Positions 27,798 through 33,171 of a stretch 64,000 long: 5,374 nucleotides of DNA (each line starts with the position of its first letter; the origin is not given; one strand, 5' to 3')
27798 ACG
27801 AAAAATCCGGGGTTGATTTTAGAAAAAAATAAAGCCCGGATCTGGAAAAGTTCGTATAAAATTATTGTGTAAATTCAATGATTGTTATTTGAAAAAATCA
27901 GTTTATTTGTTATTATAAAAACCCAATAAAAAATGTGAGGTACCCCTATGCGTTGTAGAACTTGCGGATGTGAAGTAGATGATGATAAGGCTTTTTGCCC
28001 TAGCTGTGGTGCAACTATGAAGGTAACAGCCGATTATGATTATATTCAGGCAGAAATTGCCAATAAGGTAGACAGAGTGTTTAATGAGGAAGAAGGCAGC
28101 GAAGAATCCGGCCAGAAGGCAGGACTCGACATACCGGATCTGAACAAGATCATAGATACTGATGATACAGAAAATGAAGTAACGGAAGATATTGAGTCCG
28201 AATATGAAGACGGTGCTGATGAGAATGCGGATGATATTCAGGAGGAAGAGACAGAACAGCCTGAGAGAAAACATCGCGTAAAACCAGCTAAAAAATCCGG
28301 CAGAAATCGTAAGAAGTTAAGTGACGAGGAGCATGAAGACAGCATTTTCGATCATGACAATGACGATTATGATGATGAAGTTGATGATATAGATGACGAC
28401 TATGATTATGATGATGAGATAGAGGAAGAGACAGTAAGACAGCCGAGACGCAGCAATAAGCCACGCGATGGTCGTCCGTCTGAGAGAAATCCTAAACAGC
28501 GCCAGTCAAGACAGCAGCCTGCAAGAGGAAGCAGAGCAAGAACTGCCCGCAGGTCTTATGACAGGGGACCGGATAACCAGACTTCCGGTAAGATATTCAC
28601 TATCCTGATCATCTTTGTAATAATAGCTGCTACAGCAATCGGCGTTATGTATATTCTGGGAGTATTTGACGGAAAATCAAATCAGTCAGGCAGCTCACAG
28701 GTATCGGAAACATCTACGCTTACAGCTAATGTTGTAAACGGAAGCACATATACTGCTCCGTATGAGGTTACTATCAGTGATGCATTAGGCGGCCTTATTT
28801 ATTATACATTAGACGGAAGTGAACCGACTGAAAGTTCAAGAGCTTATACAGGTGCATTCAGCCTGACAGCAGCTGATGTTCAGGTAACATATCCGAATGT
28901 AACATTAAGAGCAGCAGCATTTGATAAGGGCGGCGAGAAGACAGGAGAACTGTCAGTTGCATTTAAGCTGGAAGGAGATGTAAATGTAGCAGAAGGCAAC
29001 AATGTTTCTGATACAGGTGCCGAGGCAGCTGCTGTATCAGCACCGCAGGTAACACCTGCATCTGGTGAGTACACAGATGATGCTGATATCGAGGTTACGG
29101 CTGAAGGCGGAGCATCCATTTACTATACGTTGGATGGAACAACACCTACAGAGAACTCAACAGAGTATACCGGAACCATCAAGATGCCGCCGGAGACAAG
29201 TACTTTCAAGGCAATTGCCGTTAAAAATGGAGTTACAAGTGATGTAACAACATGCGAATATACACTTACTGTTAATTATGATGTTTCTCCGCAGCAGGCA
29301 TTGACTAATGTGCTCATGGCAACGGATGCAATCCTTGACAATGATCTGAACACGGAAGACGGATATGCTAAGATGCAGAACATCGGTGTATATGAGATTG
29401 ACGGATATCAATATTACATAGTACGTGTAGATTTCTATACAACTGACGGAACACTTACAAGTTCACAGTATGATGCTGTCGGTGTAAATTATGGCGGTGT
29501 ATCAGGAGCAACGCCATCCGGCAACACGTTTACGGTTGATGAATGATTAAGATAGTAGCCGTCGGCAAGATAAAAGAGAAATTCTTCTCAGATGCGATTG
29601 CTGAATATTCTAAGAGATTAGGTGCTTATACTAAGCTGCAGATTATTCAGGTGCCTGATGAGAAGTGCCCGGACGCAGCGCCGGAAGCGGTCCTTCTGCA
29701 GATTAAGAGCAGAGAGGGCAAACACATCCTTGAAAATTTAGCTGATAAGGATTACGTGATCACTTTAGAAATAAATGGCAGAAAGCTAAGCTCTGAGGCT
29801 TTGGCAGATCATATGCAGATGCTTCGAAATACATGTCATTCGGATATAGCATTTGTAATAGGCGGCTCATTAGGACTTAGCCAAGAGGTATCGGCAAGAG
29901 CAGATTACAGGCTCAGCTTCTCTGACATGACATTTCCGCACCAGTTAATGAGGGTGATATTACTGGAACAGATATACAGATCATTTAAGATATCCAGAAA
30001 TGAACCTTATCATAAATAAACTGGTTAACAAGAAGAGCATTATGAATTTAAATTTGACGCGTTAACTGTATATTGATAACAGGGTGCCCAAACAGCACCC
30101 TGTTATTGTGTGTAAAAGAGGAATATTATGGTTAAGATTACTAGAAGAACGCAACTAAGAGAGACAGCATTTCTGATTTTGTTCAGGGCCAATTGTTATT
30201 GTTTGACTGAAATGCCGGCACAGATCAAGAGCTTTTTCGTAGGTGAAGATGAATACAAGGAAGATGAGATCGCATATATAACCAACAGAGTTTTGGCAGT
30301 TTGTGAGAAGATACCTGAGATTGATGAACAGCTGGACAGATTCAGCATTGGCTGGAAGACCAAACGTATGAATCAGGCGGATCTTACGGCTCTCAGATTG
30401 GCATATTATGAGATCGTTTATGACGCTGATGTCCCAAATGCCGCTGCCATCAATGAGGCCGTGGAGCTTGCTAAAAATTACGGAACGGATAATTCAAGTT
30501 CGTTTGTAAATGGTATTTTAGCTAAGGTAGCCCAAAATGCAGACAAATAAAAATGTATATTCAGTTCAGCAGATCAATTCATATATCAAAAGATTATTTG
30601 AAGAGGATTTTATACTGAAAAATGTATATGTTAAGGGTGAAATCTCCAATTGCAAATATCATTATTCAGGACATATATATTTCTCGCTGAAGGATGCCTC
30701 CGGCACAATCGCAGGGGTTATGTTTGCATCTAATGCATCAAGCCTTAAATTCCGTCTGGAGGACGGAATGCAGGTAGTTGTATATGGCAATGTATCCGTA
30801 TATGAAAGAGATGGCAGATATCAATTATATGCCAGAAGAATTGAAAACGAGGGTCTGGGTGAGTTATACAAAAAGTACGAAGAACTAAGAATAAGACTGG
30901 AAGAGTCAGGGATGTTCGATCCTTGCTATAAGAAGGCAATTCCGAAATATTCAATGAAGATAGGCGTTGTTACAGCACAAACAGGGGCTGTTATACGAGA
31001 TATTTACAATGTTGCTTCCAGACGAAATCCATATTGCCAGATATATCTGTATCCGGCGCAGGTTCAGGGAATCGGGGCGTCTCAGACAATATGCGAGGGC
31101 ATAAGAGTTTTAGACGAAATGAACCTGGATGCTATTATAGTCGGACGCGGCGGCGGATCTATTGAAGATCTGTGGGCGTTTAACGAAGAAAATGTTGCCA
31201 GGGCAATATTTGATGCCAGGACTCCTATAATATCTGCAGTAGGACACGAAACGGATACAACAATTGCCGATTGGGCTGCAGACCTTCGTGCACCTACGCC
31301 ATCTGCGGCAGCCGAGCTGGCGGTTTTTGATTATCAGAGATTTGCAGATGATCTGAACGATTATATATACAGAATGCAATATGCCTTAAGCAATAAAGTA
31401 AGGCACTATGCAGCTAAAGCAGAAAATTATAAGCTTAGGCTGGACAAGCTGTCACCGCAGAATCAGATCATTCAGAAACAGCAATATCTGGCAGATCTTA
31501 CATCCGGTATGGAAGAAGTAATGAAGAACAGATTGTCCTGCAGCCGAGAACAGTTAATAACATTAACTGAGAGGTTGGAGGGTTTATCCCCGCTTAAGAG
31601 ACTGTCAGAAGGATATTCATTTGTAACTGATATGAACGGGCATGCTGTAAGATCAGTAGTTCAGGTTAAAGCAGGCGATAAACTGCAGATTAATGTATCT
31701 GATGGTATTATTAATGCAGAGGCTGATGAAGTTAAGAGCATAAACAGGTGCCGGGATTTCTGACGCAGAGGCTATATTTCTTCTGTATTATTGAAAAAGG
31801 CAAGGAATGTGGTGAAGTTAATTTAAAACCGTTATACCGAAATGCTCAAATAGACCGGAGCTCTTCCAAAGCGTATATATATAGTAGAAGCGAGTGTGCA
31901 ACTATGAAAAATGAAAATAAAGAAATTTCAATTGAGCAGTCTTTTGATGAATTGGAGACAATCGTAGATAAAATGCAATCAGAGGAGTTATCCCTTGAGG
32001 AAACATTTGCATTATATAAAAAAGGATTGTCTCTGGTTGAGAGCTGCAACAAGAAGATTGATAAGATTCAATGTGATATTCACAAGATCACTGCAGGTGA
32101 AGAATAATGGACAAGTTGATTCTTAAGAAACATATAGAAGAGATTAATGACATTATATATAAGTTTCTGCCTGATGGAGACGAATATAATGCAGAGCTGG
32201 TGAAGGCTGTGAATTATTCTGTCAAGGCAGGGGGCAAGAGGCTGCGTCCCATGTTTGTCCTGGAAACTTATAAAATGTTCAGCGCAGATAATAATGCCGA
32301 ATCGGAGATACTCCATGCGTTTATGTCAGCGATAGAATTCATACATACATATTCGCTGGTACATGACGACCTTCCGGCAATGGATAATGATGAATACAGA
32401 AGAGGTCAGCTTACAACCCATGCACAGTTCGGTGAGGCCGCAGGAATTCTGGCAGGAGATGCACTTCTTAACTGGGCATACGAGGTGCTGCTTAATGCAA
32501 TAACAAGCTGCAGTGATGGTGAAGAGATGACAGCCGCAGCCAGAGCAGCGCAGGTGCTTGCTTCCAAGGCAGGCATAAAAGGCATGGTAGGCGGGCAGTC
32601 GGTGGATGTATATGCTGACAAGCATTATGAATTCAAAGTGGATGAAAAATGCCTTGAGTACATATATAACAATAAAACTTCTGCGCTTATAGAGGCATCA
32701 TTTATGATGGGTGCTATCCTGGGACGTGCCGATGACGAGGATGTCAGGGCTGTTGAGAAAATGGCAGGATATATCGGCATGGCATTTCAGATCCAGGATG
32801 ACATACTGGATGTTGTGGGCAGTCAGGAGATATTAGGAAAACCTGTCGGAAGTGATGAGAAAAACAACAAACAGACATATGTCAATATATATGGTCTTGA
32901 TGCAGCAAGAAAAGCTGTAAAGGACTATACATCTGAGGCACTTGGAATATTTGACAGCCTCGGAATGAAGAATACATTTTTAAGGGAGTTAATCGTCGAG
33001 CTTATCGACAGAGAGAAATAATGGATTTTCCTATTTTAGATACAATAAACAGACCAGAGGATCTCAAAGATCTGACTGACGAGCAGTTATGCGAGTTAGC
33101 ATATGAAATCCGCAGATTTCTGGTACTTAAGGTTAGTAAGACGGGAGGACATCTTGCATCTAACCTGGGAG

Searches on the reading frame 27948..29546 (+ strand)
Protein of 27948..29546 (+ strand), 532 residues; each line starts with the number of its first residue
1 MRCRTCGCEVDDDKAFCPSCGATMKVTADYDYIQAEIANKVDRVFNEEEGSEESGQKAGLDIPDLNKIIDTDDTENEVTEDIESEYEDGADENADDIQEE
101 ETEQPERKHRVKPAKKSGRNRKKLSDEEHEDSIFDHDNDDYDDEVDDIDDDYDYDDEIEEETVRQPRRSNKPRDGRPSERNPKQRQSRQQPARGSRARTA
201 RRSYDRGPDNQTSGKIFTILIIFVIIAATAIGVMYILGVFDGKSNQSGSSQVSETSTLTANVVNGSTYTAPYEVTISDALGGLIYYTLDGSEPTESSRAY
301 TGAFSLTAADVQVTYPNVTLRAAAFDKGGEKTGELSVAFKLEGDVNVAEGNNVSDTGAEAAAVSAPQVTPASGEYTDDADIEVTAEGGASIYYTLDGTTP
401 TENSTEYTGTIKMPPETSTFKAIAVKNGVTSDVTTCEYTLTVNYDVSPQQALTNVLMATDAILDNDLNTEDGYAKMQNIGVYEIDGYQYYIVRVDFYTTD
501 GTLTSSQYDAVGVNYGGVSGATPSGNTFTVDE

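Call 19: search_protein_families(library=pfam, proteins=[window:27948-29546:+], max_evalue=0.001)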
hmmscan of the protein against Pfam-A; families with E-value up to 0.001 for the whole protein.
window:27948-29546:+ (532 aa): 3 families
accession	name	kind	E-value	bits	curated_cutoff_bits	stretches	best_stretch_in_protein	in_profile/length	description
PF13290.12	CHB_HEX_C_1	-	1.5e-30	105.4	22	2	370-434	1-66/67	Chitobiase/beta-hexosaminidase C-terminal domain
PF13287.12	Fn3_assoc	-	8.7e-26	90.2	23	2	383-438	3-59/59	Fn3 associated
PF13240.11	Zn_Ribbon_1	-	2.6e-05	24.3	25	1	3-22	2-21/23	zinc-ribbon domain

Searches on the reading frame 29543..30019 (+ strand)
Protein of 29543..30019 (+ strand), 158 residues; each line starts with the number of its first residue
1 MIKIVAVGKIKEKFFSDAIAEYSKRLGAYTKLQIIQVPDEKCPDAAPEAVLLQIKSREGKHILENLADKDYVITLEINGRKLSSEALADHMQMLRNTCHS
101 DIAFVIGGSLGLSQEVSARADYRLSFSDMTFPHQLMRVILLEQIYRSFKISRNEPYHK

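Call 19: search_protein_families(library=pfam, proteins=[window:29543-30019:+], max_evalue=0.001)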
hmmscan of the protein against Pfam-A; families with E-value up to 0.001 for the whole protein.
window:29543-30019:+ (158 aa): 1 family
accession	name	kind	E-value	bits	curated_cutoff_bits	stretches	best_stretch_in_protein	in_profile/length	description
PF02590.22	SPOUT_MTase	-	1e-56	191.6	27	1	2-157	3-154/154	Predicted SPOUT methyltransferase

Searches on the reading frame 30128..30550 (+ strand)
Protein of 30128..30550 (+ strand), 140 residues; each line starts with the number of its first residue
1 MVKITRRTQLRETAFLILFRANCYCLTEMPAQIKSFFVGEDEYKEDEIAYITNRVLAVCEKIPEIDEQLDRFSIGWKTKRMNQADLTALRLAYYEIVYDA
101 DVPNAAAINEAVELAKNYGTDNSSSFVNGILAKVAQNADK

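Call 19: search_protein_families(library=pfam, proteins=[window:30128-30550:+], max_evalue=0.001)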
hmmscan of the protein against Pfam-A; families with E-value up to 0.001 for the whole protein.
window:30128-30550:+ (140 aa): 1 family
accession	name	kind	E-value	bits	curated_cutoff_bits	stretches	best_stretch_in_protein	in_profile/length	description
PF01029.23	NusB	-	4.7e-30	105.1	23.1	1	9-135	2-132/133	NusB family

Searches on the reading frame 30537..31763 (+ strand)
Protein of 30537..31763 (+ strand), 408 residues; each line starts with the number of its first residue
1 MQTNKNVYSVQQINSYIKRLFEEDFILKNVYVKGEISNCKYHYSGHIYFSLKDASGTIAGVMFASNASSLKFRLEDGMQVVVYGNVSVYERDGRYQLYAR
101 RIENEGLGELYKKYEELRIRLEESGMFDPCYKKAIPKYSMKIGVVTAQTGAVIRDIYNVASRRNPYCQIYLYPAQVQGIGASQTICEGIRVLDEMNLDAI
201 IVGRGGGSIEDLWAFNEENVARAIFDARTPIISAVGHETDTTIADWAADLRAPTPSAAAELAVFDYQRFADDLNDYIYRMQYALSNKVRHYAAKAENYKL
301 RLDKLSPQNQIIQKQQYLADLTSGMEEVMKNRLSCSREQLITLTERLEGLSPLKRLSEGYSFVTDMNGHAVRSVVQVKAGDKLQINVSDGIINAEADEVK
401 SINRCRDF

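Call 19: search_protein_families(library=pfam, proteins=[window:30537-31763:+], max_evalue=0.001)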
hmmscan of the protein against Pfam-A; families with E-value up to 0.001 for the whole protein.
window:30537-31763:+ (408 aa): 3 families
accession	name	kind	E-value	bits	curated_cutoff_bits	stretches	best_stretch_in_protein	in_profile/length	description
PF02601.20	Exonuc_VII_L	-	4.2e-93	312.7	35.9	2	126-333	1-207/315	Exonuclease VII, large subunit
PF13742.12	tRNA_anti_2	-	1.9e-32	111.8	27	1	8-103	1-95/95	OB-fold nucleic acid binding domain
PF01336.31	tRNA_anti-codon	-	4.8e-14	52.5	27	1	30-103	1-73/75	OB-fold nucleic acid binding domain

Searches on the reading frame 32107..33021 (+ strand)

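Call 19: search_protein_families(library=pfam, proteins=[window:32107-33021:+], max_evalue=0.001)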
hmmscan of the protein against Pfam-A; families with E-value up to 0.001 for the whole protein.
window:32107-33021:+ (304 aa): 1 family
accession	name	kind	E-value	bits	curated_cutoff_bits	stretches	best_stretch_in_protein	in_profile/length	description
PF00348.22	polyprenyl_synt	-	4.5e-58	196.9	27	1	30-277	3-232/251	Polyprenyl synthetase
